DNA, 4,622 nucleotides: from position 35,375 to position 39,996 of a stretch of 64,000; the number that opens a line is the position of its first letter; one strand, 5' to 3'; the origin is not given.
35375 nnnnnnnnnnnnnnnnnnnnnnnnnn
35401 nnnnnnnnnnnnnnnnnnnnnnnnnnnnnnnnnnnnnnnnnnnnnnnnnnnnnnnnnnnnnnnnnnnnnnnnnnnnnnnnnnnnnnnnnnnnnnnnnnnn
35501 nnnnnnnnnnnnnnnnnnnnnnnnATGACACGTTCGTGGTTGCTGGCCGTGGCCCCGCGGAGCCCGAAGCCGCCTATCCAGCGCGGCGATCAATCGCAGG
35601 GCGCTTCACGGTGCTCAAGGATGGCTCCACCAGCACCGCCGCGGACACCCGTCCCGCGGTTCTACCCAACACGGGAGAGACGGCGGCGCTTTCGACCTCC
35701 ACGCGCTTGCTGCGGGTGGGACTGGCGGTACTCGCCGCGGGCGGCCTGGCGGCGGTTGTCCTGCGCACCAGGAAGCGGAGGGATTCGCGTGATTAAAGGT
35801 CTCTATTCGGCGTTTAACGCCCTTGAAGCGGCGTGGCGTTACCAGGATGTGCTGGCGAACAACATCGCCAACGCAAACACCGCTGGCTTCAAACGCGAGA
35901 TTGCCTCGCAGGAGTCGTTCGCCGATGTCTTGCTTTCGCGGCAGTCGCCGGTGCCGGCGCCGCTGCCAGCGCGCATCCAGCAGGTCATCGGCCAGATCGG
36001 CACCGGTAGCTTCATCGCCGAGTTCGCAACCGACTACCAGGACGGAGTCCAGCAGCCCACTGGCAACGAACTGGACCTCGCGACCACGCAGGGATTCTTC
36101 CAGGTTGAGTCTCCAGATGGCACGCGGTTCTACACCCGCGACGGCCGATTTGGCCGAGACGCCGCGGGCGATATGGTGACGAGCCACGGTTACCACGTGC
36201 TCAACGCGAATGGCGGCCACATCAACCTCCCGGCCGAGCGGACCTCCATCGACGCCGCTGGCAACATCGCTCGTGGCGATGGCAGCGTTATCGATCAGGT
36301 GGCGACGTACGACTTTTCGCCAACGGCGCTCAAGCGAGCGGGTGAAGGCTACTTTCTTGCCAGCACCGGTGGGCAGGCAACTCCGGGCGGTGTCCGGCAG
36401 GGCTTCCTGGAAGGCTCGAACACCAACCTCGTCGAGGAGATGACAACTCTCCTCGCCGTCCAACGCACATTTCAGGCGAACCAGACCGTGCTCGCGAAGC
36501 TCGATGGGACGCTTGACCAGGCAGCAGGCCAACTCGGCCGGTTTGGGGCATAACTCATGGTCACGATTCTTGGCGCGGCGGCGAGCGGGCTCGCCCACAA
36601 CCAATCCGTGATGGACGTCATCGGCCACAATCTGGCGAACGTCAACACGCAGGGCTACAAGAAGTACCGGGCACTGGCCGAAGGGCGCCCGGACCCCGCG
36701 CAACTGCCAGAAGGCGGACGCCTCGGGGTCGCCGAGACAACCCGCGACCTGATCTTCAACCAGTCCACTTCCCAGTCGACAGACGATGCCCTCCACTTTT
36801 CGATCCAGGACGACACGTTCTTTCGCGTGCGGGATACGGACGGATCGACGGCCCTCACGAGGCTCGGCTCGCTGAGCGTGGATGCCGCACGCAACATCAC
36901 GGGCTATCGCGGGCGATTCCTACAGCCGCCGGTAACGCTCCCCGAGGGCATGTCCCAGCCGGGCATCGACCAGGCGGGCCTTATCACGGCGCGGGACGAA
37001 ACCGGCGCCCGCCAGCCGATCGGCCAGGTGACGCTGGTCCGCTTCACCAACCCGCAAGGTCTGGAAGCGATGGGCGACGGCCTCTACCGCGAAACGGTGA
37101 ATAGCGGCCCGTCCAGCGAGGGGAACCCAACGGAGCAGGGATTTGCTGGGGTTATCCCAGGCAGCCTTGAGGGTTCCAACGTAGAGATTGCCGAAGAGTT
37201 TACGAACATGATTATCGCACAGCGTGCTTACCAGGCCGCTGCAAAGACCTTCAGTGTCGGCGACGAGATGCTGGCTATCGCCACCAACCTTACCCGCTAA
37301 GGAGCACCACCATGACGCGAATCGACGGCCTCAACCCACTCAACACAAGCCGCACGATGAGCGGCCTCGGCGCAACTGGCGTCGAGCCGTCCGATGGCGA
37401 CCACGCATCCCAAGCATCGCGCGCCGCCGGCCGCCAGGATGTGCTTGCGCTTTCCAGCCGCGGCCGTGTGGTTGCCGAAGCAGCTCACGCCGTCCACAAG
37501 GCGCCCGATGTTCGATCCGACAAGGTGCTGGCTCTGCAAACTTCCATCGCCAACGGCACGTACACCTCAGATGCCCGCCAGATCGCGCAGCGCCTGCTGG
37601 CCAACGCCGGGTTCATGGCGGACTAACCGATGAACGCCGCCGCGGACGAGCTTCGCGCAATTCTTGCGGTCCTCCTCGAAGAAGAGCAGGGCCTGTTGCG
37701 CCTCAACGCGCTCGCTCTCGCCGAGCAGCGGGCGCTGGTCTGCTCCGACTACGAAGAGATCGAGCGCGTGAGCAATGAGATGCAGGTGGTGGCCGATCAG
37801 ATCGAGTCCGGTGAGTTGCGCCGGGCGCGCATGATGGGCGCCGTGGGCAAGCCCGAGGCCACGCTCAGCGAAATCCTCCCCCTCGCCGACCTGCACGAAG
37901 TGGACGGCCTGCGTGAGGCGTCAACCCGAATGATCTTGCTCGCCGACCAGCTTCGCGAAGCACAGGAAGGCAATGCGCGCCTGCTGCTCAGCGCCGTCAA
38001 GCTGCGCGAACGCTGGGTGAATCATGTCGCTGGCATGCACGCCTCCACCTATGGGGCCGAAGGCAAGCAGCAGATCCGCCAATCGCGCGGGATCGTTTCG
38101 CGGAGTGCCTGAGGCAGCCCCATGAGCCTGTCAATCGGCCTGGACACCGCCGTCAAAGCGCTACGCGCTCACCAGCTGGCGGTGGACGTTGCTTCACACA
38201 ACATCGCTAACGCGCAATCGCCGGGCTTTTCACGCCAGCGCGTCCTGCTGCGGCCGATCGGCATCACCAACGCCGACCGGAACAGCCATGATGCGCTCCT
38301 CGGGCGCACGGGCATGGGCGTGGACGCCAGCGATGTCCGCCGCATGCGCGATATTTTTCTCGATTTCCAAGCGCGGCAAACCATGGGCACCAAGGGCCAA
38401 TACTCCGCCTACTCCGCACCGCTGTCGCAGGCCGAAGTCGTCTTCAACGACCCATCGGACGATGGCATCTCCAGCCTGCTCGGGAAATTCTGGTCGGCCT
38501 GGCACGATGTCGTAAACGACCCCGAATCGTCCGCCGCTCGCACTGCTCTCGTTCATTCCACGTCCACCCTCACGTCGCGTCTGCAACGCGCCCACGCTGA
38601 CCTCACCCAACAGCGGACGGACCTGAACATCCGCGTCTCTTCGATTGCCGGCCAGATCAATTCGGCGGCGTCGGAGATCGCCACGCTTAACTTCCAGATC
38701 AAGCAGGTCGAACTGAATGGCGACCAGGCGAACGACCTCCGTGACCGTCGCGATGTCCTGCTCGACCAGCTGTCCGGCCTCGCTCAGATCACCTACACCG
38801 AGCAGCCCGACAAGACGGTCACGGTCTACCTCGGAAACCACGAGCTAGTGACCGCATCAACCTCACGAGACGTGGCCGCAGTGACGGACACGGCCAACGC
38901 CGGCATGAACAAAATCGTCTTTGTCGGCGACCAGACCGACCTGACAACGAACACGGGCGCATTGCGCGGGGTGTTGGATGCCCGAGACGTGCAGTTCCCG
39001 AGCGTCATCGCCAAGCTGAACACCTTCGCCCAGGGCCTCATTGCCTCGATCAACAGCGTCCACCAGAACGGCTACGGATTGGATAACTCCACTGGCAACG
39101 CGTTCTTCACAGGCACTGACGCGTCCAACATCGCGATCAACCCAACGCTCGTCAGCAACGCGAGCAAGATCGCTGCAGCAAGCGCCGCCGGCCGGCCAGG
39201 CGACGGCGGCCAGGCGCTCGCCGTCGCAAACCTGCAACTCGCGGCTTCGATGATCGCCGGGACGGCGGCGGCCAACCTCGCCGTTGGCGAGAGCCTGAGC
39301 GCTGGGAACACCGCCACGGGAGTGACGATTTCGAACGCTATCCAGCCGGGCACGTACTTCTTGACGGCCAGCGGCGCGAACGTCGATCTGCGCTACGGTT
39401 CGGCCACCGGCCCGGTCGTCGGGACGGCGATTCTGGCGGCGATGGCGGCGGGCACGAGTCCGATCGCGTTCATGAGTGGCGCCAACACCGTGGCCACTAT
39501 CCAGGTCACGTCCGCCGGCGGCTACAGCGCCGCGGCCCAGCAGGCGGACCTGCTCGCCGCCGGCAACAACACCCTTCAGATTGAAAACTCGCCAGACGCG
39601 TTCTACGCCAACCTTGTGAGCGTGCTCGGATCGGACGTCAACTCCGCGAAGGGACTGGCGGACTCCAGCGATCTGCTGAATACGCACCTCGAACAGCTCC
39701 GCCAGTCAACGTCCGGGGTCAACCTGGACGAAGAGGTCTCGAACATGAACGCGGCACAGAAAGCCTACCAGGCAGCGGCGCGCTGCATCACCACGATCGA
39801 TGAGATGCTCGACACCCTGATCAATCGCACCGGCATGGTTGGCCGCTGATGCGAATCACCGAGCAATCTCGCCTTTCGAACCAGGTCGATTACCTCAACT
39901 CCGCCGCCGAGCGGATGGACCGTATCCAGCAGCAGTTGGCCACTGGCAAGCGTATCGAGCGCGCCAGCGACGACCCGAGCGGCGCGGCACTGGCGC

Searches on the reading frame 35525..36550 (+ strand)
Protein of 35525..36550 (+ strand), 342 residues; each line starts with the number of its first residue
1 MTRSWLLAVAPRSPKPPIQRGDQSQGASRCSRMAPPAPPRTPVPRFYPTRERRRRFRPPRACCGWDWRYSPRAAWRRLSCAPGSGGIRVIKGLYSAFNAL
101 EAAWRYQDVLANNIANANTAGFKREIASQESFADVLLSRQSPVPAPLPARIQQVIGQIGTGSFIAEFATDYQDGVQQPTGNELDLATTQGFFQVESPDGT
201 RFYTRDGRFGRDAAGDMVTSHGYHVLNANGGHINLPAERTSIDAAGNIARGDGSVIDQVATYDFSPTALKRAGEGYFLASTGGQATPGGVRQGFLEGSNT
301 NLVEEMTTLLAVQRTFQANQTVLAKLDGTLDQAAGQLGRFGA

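Call 81: search_protein_families(library=pfam, proteins=[window:35525-36550:+], max_evalue=0.00001)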
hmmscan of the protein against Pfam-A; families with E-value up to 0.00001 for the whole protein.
window:35525-36550:+ (342 aa): 3 families
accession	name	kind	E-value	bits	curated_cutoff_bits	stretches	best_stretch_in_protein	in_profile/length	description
PF22692.1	LlgE_F_G_D1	-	1.1e-15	58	27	1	189-248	5-62/64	Flagellar hook protein FlgE/F/G D1 domain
PF06429.18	Flg_bbr_C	-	9.2e-14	51.1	23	1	291-334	1-44/46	Flagellar basal body rod FlgEFG protein C-terminal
PF00460.25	Flg_bb_rod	-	1.4e-09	38.1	20.7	1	93-123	1-31/31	Flagella basal body rod protein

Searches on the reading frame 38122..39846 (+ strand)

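Call 81: search_protein_families(library=pfam, proteins=[window:38122-39846:+], max_evalue=0.00001)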
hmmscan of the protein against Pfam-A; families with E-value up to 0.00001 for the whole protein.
window:38122-39846:+ (575 aa): 2 families
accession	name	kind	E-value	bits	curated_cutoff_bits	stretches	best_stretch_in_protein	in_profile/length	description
PF22638.1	FlgK_D1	-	8.5e-57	192.9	28.6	1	101-329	1-233/233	Flagellar hook-associated protein FlgK helical domain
PF06429.18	Flg_bbr_C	-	6.5e-13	48.4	23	1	529-568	6-45/46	Flagellar basal body rod FlgEFG protein C-terminal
